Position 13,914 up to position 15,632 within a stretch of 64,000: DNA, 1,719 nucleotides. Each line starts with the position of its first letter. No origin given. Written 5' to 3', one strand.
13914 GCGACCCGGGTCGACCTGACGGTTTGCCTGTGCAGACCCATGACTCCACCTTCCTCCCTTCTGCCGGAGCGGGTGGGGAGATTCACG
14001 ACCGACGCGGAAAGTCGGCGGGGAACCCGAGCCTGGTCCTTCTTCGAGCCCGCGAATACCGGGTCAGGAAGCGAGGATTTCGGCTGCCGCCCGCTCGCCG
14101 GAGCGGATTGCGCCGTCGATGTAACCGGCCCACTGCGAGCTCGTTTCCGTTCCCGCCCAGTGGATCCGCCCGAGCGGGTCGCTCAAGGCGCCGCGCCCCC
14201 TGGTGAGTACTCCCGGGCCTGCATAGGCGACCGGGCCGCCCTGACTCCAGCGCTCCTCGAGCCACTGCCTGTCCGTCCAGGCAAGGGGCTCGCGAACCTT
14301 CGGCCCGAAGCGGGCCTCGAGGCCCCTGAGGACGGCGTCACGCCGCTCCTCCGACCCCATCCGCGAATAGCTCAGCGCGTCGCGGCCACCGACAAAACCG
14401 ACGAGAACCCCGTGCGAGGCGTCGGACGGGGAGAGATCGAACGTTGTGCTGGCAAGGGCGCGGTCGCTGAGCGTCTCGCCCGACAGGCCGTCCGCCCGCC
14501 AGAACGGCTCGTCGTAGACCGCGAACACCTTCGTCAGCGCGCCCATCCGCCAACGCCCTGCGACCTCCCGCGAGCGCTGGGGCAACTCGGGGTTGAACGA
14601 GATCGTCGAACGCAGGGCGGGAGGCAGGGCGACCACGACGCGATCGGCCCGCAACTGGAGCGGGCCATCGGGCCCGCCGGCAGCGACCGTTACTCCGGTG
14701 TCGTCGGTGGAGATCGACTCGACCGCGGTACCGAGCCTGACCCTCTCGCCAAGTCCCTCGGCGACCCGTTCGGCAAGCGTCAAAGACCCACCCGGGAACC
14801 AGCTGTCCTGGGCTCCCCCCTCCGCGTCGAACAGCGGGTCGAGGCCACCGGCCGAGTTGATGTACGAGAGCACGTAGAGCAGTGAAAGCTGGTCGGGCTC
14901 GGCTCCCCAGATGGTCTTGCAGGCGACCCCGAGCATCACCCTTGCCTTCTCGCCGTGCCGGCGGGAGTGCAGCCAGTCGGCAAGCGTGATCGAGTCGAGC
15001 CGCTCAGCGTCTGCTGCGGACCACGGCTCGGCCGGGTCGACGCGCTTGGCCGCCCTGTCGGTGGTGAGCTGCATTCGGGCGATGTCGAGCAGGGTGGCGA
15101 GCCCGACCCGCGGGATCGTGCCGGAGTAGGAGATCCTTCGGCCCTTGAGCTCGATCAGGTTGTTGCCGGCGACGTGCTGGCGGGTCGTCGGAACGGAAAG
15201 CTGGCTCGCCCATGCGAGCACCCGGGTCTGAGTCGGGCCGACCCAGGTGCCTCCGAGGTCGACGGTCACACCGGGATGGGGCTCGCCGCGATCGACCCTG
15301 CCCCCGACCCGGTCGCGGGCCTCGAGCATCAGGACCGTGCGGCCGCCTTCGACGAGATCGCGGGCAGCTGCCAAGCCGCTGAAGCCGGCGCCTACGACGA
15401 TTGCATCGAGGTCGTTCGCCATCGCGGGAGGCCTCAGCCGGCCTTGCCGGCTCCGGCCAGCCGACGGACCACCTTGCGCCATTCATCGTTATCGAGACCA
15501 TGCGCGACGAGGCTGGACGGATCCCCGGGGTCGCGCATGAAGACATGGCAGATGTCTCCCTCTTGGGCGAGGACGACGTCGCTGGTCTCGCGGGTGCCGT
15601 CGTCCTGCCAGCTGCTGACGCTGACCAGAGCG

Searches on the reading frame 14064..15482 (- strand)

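Call 79: search_protein_families(library=pfam, proteins=[window:14064-15482:-], max_evalue=0.0001)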
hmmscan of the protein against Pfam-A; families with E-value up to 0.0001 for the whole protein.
window:14064-15482:- (472 aa): 3 families
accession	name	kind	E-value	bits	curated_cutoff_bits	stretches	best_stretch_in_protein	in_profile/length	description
PF01593.30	Amino_oxidase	-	2.5e-69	235.1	19.8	1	34-470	1-443/443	Flavin containing amine oxidoreductase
PF13450.12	NAD_binding_8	-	1.4e-12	48.1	21.9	1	29-92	1-65/68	NAD(P)-binding Rossmann-like domain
PF01266.30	DAO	-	1.8e-06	28.2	27.9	1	26-61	1-37/353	FAD dependent oxidoreductase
